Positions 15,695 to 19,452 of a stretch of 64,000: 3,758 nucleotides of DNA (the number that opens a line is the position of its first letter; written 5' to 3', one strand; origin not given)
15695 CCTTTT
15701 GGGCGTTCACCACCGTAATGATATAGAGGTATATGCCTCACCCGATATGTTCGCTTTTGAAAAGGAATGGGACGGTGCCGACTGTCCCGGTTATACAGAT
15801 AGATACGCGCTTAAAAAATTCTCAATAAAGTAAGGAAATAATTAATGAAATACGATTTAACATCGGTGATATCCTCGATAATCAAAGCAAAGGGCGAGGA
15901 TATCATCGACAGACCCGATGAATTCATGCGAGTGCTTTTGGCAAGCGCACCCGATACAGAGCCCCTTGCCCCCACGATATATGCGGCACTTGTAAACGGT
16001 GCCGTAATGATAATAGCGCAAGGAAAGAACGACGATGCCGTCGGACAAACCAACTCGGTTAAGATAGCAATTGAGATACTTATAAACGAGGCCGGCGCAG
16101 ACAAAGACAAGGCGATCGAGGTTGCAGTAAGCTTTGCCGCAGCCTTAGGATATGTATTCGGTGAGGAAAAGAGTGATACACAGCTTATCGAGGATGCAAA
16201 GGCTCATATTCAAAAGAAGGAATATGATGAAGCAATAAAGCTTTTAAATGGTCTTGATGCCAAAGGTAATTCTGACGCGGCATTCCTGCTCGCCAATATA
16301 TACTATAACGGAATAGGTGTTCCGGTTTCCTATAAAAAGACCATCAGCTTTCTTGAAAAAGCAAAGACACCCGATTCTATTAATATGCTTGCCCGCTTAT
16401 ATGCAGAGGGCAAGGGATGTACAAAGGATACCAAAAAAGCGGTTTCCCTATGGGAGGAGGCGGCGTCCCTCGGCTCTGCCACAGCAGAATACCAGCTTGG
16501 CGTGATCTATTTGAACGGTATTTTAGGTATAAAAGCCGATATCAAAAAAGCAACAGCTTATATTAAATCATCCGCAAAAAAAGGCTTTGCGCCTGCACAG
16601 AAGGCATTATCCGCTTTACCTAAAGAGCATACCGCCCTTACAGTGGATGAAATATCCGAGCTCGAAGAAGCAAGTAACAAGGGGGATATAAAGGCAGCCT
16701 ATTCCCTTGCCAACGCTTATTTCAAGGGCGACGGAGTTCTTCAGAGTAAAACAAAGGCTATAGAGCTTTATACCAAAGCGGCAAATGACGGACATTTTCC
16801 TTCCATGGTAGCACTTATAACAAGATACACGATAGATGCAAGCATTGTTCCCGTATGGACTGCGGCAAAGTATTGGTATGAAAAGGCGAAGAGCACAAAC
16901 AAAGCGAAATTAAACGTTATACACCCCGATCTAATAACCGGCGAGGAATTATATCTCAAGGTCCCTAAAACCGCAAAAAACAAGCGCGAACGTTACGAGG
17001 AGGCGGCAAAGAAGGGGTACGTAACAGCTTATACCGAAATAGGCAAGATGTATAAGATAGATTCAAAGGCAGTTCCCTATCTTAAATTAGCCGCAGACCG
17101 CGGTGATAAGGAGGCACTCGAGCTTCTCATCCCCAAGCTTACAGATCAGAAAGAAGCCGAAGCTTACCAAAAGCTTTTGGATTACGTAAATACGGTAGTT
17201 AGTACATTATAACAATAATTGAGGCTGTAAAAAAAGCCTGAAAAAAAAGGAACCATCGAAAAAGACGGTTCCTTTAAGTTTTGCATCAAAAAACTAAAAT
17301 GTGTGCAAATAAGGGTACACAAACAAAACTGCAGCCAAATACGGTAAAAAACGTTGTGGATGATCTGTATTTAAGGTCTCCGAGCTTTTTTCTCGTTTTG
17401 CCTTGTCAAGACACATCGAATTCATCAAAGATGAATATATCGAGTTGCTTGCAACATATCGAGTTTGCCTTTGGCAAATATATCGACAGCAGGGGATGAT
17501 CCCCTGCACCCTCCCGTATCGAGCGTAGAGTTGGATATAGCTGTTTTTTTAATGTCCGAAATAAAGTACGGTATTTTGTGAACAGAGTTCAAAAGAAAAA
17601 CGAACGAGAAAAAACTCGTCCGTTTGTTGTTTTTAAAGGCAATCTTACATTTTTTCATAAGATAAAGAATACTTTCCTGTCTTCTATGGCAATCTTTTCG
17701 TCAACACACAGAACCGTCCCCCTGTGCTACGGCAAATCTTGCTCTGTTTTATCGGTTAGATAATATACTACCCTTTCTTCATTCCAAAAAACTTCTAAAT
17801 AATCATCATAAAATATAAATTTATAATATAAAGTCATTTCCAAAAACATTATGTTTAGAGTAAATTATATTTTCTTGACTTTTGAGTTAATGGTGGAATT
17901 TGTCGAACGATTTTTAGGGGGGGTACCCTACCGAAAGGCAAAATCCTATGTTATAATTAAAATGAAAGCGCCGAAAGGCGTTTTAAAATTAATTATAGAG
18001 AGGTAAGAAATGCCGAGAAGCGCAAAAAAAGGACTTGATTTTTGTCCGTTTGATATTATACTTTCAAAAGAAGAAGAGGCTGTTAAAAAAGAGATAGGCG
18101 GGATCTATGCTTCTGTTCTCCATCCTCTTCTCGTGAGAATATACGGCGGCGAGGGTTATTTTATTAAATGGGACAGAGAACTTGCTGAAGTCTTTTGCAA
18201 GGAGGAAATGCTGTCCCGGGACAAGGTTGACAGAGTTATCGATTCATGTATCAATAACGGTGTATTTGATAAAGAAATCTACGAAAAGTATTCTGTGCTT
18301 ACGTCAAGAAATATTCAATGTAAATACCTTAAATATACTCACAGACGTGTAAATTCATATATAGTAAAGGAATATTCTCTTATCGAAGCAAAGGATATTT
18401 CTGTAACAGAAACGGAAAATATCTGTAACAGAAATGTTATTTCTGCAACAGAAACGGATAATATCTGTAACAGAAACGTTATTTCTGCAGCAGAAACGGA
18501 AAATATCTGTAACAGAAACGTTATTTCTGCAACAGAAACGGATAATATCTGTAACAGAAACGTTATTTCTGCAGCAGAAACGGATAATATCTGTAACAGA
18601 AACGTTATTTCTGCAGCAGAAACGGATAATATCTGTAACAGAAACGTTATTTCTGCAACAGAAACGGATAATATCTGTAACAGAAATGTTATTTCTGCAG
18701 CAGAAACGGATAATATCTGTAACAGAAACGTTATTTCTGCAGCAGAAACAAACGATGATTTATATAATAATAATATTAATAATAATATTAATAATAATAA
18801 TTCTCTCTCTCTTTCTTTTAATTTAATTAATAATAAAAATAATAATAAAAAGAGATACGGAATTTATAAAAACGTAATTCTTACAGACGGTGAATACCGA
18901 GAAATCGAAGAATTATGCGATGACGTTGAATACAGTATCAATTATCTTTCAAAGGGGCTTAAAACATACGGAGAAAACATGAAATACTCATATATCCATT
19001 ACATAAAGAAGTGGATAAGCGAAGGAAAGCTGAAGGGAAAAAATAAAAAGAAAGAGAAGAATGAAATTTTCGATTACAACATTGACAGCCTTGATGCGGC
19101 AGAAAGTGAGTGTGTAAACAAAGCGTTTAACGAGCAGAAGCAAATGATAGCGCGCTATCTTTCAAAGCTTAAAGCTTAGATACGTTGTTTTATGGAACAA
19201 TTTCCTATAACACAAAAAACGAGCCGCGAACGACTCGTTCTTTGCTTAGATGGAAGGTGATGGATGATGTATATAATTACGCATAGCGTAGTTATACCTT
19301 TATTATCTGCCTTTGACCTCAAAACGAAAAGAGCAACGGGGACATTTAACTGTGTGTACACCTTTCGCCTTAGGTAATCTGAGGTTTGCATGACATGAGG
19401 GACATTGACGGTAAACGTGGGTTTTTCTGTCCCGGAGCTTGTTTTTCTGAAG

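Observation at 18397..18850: Lambda-ori-like origin (about 17 phased dyad iterons plus an AT-rich tract) inside an orphan phage-type replisome-organiser gene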

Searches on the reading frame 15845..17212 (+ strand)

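Call 10: search_protein_families(library=pfam, proteins=[window:15845-17212:+], max_evalue=0.001)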
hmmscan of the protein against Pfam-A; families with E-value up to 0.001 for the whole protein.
window:15845-17212:+ (455 aa): 1 family
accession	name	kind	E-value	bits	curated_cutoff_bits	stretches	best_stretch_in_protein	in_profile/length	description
PF08238.18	Sel1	-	1.2e-30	105.2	30.7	3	283-317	2-36/36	Sel1 repeat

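Call 38: search_protein_families(library=phrogs, proteins=[window:15845-17212:+], max_evalue=0.1)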
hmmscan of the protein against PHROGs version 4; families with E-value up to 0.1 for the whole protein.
window:15845-17212:+ (455 aa): 2 families
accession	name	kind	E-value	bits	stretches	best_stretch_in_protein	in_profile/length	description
phrog_8741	-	unknown function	2.9e-37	129.8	3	124-258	91-227/380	-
phrog_27508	-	unknown function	0.02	15.1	0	195-244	210-258/298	-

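Call 70: search_protein_families(library=padloc, proteins=[window:15845-17212:+], max_evalue=0.01)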
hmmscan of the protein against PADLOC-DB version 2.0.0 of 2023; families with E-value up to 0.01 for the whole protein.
window:15845-17212:+ (455 aa): 1 family
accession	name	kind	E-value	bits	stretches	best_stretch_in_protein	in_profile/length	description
PDLC00284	PtuA1|PtuA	-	6e-09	33.3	0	197-246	6-54/545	AAA ATPase domain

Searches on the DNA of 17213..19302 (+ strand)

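Call 79: search_dna_similar(query=window:17213-19302:+, collection=phages, mode=distant, max_evalue=0.001, max_rows=15)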
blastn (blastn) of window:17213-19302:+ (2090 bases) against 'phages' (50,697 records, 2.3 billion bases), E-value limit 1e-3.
No match.
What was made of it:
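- Tried and rejected: None (call 79).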

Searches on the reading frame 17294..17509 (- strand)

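Call 37: search_protein_families(library=ncbifam, proteins=[window:17294-17509:-], max_evalue=1)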
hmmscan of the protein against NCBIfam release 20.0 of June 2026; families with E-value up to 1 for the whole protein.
window:17294-17509:- (71 aa): 1 family
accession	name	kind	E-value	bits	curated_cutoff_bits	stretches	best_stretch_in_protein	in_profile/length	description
TIGR03775.1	RPE3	domain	0.067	13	30.25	1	11-31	21-41/43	palindromic element RPE3 domain-containing protein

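Call 38: search_protein_families(library=phrogs, proteins=[window:17294-17509:-], max_evalue=0.1)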
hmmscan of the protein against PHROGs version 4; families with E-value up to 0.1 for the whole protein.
window:17294-17509:- (71 aa): 0 families

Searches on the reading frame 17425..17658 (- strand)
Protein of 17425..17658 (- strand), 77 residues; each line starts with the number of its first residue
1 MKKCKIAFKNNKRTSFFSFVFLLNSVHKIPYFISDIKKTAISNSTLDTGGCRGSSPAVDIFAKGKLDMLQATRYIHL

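Call 37: search_protein_families(library=ncbifam, proteins=[window:17425-17658:-], max_evalue=1)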
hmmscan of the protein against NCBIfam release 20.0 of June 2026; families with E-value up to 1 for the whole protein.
window:17425-17658:- (77 aa): 0 families

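Call 38: search_protein_families(library=phrogs, proteins=[window:17425-17658:-], max_evalue=0.1)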
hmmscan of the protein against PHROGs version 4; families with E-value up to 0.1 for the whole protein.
window:17425-17658:- (77 aa): 1 family
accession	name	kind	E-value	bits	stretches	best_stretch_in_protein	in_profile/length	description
phrog_22812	-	unknown function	0.072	14.4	1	7-44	45-81/95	-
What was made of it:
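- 17213..18009 (.): Low-GC (35%) non-coding leader of the islet. Contains terminator-like hairpins at 17246-17275 and 17598-17625, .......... repeats at 17434, 17453 and 17477, and a 21-nt inverted repeat (17952-17972 / 17977-17997) that covers a TATAAT and the 5' UTR just upstream of the gene's ribosome-binding site. No Pfam, PHROG or NCBIfam hit for the small ORFs here (calls 37, 38).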
